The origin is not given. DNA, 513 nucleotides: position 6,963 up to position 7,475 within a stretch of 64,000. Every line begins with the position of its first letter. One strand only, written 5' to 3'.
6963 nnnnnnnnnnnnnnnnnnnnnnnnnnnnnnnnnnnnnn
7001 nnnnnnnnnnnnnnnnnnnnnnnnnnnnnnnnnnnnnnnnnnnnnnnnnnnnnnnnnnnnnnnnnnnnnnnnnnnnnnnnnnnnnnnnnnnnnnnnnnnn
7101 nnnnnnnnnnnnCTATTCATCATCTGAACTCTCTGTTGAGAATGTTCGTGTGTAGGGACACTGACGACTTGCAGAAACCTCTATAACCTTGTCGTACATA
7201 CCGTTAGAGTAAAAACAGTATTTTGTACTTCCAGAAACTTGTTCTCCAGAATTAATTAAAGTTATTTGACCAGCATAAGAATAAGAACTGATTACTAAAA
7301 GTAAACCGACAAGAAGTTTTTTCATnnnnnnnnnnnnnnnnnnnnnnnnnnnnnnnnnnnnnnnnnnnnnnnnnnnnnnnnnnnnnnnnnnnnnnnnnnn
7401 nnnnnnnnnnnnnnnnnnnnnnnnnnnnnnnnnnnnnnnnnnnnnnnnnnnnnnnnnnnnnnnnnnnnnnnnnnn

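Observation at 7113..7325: Small secreted 2-Cys protein in the early region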

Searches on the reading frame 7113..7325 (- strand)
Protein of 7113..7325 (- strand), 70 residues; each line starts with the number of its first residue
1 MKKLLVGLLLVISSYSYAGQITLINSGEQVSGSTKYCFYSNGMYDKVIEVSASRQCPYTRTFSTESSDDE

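Call 4: search_protein_families(library=pfam, proteins=[window:7113-7325:-], max_evalue=0.01)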
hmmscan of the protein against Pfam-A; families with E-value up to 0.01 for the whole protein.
window:7113-7325:- (70 aa): 0 families

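Call 5: search_protein_families(library=phrogs, proteins=[window:7113-7325:-], max_evalue=0.01)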
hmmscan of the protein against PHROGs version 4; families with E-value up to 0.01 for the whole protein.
window:7113-7325:- (70 aa): 1 family
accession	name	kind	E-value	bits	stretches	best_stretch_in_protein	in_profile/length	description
phrog_4641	-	unknown function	9.5e-26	90.5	1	1-63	1-68/68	-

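Call 7: find_homologous_proteins(query=window:7113-7325:-, max_evalue=0.01)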
Query window:7113-7325:- (70 aa): 2 proteins with E <= 0.01 among 2 candidates.
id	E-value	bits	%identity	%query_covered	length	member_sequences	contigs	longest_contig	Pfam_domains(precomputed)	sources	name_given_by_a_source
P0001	7.1e-37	141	99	100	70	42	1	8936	-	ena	-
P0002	4.6e-17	79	61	100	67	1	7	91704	-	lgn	-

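Call 8: search_dna_similar(query=window:7113-7325:-, collection=phages, mode=protein, max_evalue=1, rows=spread, max_rows=40)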
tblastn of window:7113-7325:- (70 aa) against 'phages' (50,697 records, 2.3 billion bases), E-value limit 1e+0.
Records with a match: 196; places in all: 196; records where one place covers at least 80% of the query: 195.
Best place of each record, by identity: >=99% 47; 95-99% 8; 60-80% 11; <60% 130.
By first word of the organism name: Escherichia 108; Klebsiella 37; Salmonella 14; Cronobacter 7; Erwinia 6; Campylobacter 5; Justusliebigvirus 3; Phapecoctavirus 3; Proteus 2; Enterobacter 2; and 8 more.
By host as written in the record: Escherichia coli 29; - 18; Escherichia coli K-12 MG1655 17; Klebsiella pneumoniae 10; Klebsiella pneumoniae K23 7; Cronobacter sakazakii 7; Escherichia sp. 5; Campylobacter jejuni 5; and 66 more.
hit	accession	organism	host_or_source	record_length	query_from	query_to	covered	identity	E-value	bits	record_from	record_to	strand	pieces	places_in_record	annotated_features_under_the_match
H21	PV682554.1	Escherichia phage 92CQ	Escherichia coli 92CQ (ESBL-producing)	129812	1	70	100%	100.0%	1e-39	142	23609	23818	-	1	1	hypothetical protein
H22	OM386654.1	Escherichia phage vB_EcoM_ESCO9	Escherichia coli DH5a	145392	1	70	100%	100.0%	1e-39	142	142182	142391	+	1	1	hypothetical protein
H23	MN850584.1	Escherichia phage arall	Escherichia coli K-12 MG1655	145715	1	70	100%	100.0%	1e-39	142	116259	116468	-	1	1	hypothetical protein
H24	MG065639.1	Campylobacter phage A150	Campylobacter jejuni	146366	1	70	100%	100.0%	1e-39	142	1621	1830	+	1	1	record has no annotation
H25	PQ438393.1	Escherichia phage vB_Eco_J-01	Escherichia coli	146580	1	70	100%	100.0%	1e-39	142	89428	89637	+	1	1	hypothetical protein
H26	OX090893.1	Escherichia phage vB_Eco_PATM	-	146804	1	70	100%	100.0%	1e-39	142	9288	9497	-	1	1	Phi92_gp086 [Enterobacteria phage phi92]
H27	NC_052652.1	Escherichia phage vB_EcoM_PHB05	shiga toxin-producing Escherichia coli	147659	1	70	100%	100.0%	1e-39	142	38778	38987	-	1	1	hypothetical protein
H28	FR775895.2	Escherichia phage phi92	Escherichia coli K92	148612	1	70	100%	100.0%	1e-39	142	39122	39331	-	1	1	PHI92_gene_086: Phi92_gp086 | PHI92_gene_086: Signal predicted by SignalP 3.0 HMM (Signal peptide probability ...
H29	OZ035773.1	Justusliebigvirus VEcB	-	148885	1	70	100%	100.0%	1e-39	142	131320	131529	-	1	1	record has no annotation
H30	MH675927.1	Escherichia phage vB_vPM_PD114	Escherichia coli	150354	1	70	100%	100.0%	1e-39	142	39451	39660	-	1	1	hypothetical protein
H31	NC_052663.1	Escherichia phage VEcB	Escherichia coli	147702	1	70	100%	98.6%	8e-39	140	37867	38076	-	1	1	hypothetical protein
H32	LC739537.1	Escherichia phage phiWec188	Escherichia coli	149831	1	64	91%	70.3%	5e-23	95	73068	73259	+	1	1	hypothetical protein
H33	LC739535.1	Escherichia phage phiWec186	Escherichia coli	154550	1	64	91%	68.8%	2e-22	94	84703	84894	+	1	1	hypothetical protein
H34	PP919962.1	Klebsiella phage KP2025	Klebsiella pneumoniae 12092025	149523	1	69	99%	60.9%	7e-21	89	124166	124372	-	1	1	gram-negative pili assembly chaperone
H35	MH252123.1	Klebsiella phage ZCKP1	Klebsiella pneumoniae KP/01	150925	1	69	99%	58.0%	4e-19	84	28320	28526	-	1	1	hypothetical protein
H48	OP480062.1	Erwinia phage pEa_SNUABM_55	Erwinia amylovora TS3128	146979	1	62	89%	38.7%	6e-6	47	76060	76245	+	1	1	hypothetical protein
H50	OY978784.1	Klebsiella phage vB_Kpn_K18PH07C1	-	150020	4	67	91%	34.4%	3e-3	39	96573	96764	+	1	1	unknown function | DNA ligase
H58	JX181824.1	Salmonella phage SSE121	Baltimore Harbor water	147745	3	62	86%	33.3%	5e-1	33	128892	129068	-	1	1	hypothetical protein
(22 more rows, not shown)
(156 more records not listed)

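Call 10: get_annotated_region(hit=H28, flank=2500)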
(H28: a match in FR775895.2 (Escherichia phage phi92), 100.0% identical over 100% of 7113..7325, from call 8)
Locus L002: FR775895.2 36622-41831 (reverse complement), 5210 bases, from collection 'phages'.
description: Enterobacteria phage phi92, complete genome.
organism: Escherichia phage phi92 (NCBI taxid 948870)
taxonomy: Viruses; Duplodnaviria; Heunggongvirae; Uroviricota; Caudoviricetes; Stephanstirmvirinae; Justusliebigvirus; Justusliebigvirus phi92
host: Escherichia coli K92; source: -; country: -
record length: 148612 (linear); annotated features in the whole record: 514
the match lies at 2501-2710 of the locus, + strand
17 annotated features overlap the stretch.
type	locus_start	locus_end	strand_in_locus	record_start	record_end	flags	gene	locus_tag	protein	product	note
CDS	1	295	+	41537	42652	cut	PHI92_gene_091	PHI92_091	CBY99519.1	Phi92_gp091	45.3% sequence similarity to ADP02505.1: gp110 from Salmonella phage PVP-SE1; 46.7% sequence similarity to ...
regulatory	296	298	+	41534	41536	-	PHI92_gene_090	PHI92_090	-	ribosome_binding_site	rbs motif: GGA/GAG/AGG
CDS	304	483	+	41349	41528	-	PHI92_gene_090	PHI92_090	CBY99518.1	Phi92_gp090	hypothetical protein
regulatory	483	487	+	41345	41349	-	PHI92_gene_089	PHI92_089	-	ribosome_binding_site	rbs motif: AGGAG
CDS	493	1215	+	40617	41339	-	PHI92_gene_089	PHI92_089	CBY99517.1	Phi92_gp089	predicted NTP pyrophosphohydrolase like fold; 46.6% sequence similarity to ADP02508.1: gp113 from Salmonella phage ...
regulatory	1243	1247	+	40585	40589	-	PHI92_gene_088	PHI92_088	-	ribosome_binding_site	rbs motif: GGAGG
CDS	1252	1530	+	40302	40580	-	PHI92_gene_088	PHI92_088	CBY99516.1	Phi92_gp088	hypothetical protein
regulatory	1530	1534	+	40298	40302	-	PHI92_gene_087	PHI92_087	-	ribosome_binding_site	rbs motif: AGGAG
CDS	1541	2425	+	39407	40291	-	PHI92_gene_087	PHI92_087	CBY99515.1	Phi92_gp087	predicted RDGC like fold / DNA-binding; putative recombination-associated protein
regulatory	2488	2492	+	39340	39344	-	PHI92_gene_086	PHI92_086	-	ribosome_binding_site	rbs motif: AGGAG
CDS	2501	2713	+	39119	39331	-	PHI92_gene_086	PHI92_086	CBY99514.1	Phi92_gp086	conserved hypothetical protein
sig_peptide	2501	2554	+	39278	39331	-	PHI92_gene_086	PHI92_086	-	-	Signal predicted by SignalP 3.0 HMM (Signal peptide probability 1.000) with cleavage site probability 1.000 at residue ...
CDS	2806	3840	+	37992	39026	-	PHI92_gene_085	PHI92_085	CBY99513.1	Phi92_gp085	No RBS identified; weak Prodigal statistics; 60.7% sequence similarity to ADP02518.1: gp123 from Salmonella phage ...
regulatory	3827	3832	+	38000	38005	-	PHI92_gene_084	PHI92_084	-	ribosome_binding_site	rbs motif: AGGAGG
CDS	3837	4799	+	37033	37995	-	PHI92_gene_084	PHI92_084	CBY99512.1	Phi92_gp084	57.7% sequence similarity to ADP02523.1: gp128 from Salmonella phage PVP-SE1; 56.8% sequence similarity to ...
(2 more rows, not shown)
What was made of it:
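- On PHROG 4641 (phi92 gp086-like, unknown function): 100% identical to phi92 gp086 (calls 8, 10).
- On Sec / signal peptidase I secretory pre-proteins: MKK / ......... / SSYSYA|G. The identical phi92 protein carries a SignalP 3.0 feature (call 10).
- Checked: The GenBank record of the identical phi92 protein carries a SignalP 3.0 sig_peptide of 54 nt (18 aa) with probability 1.000 (call 10).
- The identical phi92 protein carries a SignalP feature (call 10). SignalP gives probability 1.000 for the identical protein (call 10).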

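Call 11: get_annotated_region(hit=H34, flank=2500)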
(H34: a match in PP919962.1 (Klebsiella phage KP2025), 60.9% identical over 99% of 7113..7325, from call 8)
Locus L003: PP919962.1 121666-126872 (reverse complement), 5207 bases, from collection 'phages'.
description: Klebsiella phage KP2025, complete genome.
organism: Klebsiella phage KP2025 (NCBI taxid 3233247)
taxonomy: Viruses; Duplodnaviria; Heunggongvirae; Uroviricota; Caudoviricetes
host: Klebsiella pneumoniae 12092025; source: -; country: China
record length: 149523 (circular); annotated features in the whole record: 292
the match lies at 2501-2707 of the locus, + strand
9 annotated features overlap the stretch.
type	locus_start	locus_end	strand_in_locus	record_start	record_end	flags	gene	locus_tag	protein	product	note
CDS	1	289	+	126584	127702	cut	-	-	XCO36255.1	adenylation DNA ligase-like protein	-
CDS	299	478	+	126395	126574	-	-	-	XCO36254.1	hypothetical protein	-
CDS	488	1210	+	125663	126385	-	-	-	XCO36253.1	hydrolase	-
CDS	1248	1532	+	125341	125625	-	-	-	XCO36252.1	hypothetical protein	-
CDS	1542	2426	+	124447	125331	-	-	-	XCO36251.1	DNA recombination-dependent growth factor C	-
CDS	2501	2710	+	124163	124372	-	-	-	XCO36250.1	gram-negative pili assembly chaperone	-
CDS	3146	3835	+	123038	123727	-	-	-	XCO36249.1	exodeoxyribonuclease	-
CDS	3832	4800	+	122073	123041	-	-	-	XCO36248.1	DNA polymerase B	-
CDS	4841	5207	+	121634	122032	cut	-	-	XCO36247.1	hypothetical protein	-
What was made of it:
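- Tried and rejected: The KP2025 annotation 'gram-negative pili assembly chaperone' has no support in any search (calls 4, 11).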

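Call 13: get_annotated_region(hit=H48, flank=3000)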
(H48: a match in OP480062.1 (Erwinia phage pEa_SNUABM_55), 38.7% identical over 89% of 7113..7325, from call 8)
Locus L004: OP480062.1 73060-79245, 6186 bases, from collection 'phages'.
description: Erwinia phage pEa_SNUABM_55, complete genome.
organism: Erwinia phage pEa_SNUABM_55 (NCBI taxid 2985656)
taxonomy: Viruses; Duplodnaviria; Heunggongvirae; Uroviricota; Caudoviricetes; Vequintavirinae; Henunavirus
host: Erwinia amylovora TS3128; source: stream water; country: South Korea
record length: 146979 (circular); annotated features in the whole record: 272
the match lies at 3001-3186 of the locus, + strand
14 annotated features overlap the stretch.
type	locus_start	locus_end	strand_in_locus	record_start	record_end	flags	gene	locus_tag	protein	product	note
CDS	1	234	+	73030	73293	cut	-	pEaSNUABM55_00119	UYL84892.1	hypothetical protein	-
CDS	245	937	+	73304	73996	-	-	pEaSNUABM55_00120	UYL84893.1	hypothetical protein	-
CDS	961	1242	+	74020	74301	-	-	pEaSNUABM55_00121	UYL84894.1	hypothetical protein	-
CDS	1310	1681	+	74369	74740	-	-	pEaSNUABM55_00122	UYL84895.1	hypothetical protein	-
CDS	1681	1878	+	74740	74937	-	-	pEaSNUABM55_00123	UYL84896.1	hypothetical protein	-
CDS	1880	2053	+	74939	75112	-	-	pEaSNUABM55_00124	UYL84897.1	hypothetical protein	-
CDS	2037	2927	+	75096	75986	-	-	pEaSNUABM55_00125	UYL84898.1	hypothetical protein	-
CDS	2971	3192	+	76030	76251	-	-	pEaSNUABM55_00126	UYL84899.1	hypothetical protein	-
CDS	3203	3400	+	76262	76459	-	-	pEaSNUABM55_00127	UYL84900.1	hypothetical protein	-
CDS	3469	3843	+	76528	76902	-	-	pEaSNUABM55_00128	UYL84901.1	hypothetical protein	-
CDS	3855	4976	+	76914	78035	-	-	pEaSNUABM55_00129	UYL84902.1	hypothetical protein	-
CDS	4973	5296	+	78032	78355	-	-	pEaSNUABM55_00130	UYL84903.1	hypothetical protein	-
CDS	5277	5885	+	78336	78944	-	-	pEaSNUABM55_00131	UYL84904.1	hypothetical protein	-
CDS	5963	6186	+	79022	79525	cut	-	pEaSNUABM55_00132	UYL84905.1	hypothetical protein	-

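Call 14: get_annotated_region(hit=H58, flank=3000)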
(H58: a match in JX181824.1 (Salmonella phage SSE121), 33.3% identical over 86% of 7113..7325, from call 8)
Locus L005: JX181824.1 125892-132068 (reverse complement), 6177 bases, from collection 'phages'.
description: Salmonella phage SSE-121, complete genome.
organism: Salmonella phage SSE121 (NCBI taxid 1204529)
taxonomy: Viruses; Duplodnaviria; Heunggongvirae; Uroviricota; Caudoviricetes; Vequintavirinae; Seunavirus; Seunavirus SSE121
host: -; source: Baltimore Harbor water; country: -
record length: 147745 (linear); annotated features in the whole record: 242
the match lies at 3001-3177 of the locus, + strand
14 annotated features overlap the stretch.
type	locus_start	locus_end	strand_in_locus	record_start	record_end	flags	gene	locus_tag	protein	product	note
CDS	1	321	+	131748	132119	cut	-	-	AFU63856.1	hypothetical protein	-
CDS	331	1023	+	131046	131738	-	-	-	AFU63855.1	hypothetical protein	-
CDS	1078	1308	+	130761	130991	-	-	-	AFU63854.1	hypothetical protein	-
CDS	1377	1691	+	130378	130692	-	-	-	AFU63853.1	hypothetical protein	-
CDS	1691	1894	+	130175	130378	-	-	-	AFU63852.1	hypothetical protein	-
CDS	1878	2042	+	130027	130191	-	-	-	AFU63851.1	hypothetical protein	-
CDS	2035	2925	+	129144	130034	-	-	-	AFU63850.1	hypothetical protein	-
CDS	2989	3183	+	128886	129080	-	-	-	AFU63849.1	hypothetical protein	-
CDS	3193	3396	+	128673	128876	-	-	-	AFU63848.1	hypothetical protein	-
CDS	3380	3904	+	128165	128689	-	-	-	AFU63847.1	hypothetical protein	-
CDS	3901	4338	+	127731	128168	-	-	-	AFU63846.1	hypothetical protein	-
CDS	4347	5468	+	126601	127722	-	-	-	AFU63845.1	hypothetical protein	-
CDS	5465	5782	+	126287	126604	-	-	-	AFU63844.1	hypothetical protein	-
CDS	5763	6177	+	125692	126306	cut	-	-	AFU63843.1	hypothetical protein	-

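Call 15: get_annotated_region(hit=H50, flank=3000)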
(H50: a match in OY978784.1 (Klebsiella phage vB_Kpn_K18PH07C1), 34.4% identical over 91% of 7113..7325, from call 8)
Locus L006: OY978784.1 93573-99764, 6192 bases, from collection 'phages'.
description: Klebsiella phage vB_Kpn_K18PH07C1 genome assembly, chromosome: K18PH07C1_assembly.
organism: Klebsiella phage vB_Kpn_K18PH07C1 (NCBI taxid 3071632)
taxonomy: Viruses; Duplodnaviria; Heunggongvirae; Uroviricota; Caudoviricetes; Vequintavirinae; Mydovirus
host: -; source: -; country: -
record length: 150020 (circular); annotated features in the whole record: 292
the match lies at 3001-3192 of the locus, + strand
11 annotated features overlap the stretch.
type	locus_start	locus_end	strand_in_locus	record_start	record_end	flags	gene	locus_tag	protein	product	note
CDS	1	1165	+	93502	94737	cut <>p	-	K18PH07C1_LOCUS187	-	RIIB lysis inhibitor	source:genemarks_glimmer_phanotate_prodigal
CDS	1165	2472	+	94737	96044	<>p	-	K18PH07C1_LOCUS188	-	Dda-like helicase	source:genemarks_glimmer_phanotate_prodigal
CDS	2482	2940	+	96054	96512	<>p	-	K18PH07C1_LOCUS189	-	unknown function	source:genemarks_glimmer_phanotate_prodigal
CDS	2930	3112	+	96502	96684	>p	-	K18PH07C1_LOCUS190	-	unknown function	source:genemarks_glimmer_phanotate_prodigal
CDS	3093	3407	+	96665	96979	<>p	-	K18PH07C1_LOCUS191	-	DNA ligase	source:genemarks_glimmer_phanotate_prodigal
CDS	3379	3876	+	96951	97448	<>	-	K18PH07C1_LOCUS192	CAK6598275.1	unknown function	source:glimmer_phanotate_genemarks_prodigal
CDS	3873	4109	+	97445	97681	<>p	-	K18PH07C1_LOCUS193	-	unknown function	source:genemarks_glimmer_phanotate_prodigal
CDS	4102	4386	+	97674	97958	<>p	-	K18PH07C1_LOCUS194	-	unknown function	source:genemarks_glimmer_phanotate_prodigal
CDS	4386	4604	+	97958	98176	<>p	-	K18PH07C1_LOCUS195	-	DNA ligase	source:genemarks_glimmer_phanotate_prodigal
CDS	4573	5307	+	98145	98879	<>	-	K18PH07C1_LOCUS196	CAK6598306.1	DNA methyltransferase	source:genemarks_glimmer_phanotate_prodigal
CDS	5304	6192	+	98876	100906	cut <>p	-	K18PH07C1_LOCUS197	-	DNA primase/helicase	source:genemarks_glimmer_phanotate_prodigal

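Call 21: search_protein_representatives(protein=window:7113-7325:-)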
Query: 70 residues. Proteins with E-value up to 0.001 (for the whole library): 30; up to 1e-10: 2; up to 1e-30: 1. The best 30 are listed.
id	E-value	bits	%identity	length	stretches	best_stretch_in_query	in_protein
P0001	2.2e-37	141.1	99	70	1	1-70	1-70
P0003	1.9e-15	72.1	56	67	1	1-65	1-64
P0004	1.3e-09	53.7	48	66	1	1-65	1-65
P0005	3.7e-09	52.3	45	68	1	2-65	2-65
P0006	3.0e-08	49.5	41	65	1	1-64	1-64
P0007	3.3e-08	49.3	37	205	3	7-58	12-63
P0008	5.6e-08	48.6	32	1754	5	18-54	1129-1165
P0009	5.7e-08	48.6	41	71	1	2-67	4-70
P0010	6.7e-07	45.2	35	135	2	9-59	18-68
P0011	3.6e-06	42.9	40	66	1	1-65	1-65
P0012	4.5e-06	42.6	41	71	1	11-64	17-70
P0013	4.8e-06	42.5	43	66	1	8-63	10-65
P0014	5.6e-06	42.3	31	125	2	21-62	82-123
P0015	1.1e-05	41.4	39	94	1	1-67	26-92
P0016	1.1e-05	41.4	34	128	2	8-63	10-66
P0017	1.3e-05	41.2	37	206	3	21-59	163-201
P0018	1.6e-05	40.9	29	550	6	9-58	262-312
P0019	1.6e-05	40.9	29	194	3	7-60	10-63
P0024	1.7e-04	37.7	32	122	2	4-63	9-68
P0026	2.5e-04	37.1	37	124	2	5-59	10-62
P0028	4.7e-04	36.3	32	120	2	17-59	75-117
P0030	6.9e-04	35.8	43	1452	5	19-43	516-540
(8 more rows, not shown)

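Call 24: search_protein_families(library=pfam, proteins=[P0007, P0010, P0014, P0016, P0017, P0019, P0024, P0026, P0028, P0004], max_evalue=1)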
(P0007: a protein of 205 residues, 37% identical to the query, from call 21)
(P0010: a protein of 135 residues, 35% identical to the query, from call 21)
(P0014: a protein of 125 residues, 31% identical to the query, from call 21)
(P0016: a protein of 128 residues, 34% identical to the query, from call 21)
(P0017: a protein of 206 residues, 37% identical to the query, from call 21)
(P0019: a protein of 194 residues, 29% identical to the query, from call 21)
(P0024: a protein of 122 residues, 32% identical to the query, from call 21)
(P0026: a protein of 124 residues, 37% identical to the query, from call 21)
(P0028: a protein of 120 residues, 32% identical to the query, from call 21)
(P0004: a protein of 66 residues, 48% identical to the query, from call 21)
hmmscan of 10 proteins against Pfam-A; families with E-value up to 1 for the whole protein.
P0007 (205 aa): 6 families
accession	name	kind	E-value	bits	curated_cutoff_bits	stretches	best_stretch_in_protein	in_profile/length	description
PF22812.1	CR_prot_dom_plant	-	0.00059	20.7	34.1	0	82-128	3-49/71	Plant cysteine-rich protein domain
PF24910.1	Ig_SIBA-E_3rd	-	0.0012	19.6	27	1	84-123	2-42/86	Integrin beta-like protein A-E, third Ig-like domain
PF00157.23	Pou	-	0.0025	18.2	27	0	25-61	9-45/72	Pou domain - N-terminal to homeobox domain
PF01661.27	Macro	-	0.0093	16.4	22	0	31-76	70-115/118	Macro domain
PF23533.1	Microp_apicomplexa_19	-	0.077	13.8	27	0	88-131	11-54/95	Apicomplexa microprotein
PF22446.2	Lac_Phage_Head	-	0.088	13.2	26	0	30-46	133-149/199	Head N-terminal domain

P0010 (135 aa): 1 family
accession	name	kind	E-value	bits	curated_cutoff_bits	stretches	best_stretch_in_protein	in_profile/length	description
PF02934.20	GatB_N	-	0.078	12.6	23.4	1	43-127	13-96/277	GatB/GatE catalytic domain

P0014 (125 aa): 3 families
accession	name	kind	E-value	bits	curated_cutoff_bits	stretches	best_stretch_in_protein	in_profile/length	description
PF07076.17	DUF1344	-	0.037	14.3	23.1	0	32-50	39-57/60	Protein of unknown function (DUF1344)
PF18602.6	Rap1a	-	0.076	14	27.7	1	64-107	11-56/90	Rap1a immunity proteins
PF19127.6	Choline_bind_3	-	0.19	12.1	27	0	35-50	30-45/47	Choline-binding repeat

P0016 (128 aa): 0 families

P0017 (206 aa): 0 families

P0019 (194 aa): 2 families
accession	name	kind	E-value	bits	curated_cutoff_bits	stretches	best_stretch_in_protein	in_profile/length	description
PF12861.13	zf-ANAPC11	-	0.076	13.5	25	0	34-64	29-59/65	Anaphase-promoting complex subunit 11 RING-H2 finger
PF20125.4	DUF6515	-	0.21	11.9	24.9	0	99-176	106-163/179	Family of unknown function (DUF6515)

P0024 (122 aa): 0 families

P0026 (124 aa): 1 family
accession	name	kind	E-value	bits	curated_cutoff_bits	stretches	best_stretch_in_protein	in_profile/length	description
PF23498.1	MgtT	-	0.16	11.8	27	0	70-77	6-13/34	MgtT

P0028 (120 aa): 1 family
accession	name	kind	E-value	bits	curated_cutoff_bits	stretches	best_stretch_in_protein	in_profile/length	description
PF06906.16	DUF1272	-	0.4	11.3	25.3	1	19-56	8-45/57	Protein of unknown function (DUF1272)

P0004 (66 aa): 0 families

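Call 25: search_protein_families(library=ncbifam, proteins=[window:7113-7325:-, P0007, P0010, P0014, P0016, P0017, P0019, P0024, P0026, P0028], max_evalue=1)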
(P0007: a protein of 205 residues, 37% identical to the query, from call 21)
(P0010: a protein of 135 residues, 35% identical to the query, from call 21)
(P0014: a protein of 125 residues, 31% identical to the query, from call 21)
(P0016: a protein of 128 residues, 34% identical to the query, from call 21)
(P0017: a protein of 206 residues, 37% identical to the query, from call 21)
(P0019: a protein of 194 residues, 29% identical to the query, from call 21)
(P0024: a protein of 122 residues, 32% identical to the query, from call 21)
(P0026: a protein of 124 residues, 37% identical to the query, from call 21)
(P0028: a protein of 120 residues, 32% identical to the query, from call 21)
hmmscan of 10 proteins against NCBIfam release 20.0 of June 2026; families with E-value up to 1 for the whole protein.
window:7113-7325:- (70 aa): 1 family
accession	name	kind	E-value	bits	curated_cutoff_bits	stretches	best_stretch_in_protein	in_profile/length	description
NF033603.1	mini-MOMP_1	subfamily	0.11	12.3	75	1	1-45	1-49/63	mini-MOMP protein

P0007 (205 aa): 1 family
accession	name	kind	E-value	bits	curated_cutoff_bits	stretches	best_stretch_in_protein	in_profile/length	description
NF033930.1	pneumo_PspA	exception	0.56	8.8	850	1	70-116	418-458/659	pneumococcal surface protein A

P0010 (135 aa): 4 families
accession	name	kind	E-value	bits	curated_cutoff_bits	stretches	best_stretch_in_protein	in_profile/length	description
TIGR00133.1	gatB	equivalog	0.01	14.4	314.8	1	43-122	18-98/481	Asp-tRNA(Asn)/Glu-tRNA(Gln) amidotransferase subunit GatB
NF004012.0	PRK05477.1-2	equivalog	0.032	13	338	1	47-127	22-102/481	Asp-tRNA(Asn)/Glu-tRNA(Gln) amidotransferase subunit GatB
NF003817.0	PRK05408.1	equivalog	0.14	12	74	0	27-60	2-35/90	oxidative damage protection protein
NF007681.0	PRK10356.1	equivalog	0.2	10.8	193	1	1-60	1-59/274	protein bax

P0014 (125 aa): 0 families

P0016 (128 aa): 0 families

P0017 (206 aa): 0 families

P0019 (194 aa): 0 families

P0024 (122 aa): 0 families

P0026 (124 aa): 0 families

P0028 (120 aa): 1 family
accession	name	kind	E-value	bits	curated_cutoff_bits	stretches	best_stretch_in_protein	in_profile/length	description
NF007470.1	PRK10051.1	equivalog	0.01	15.8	160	1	4-32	5-32/150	curli major subunit CsgA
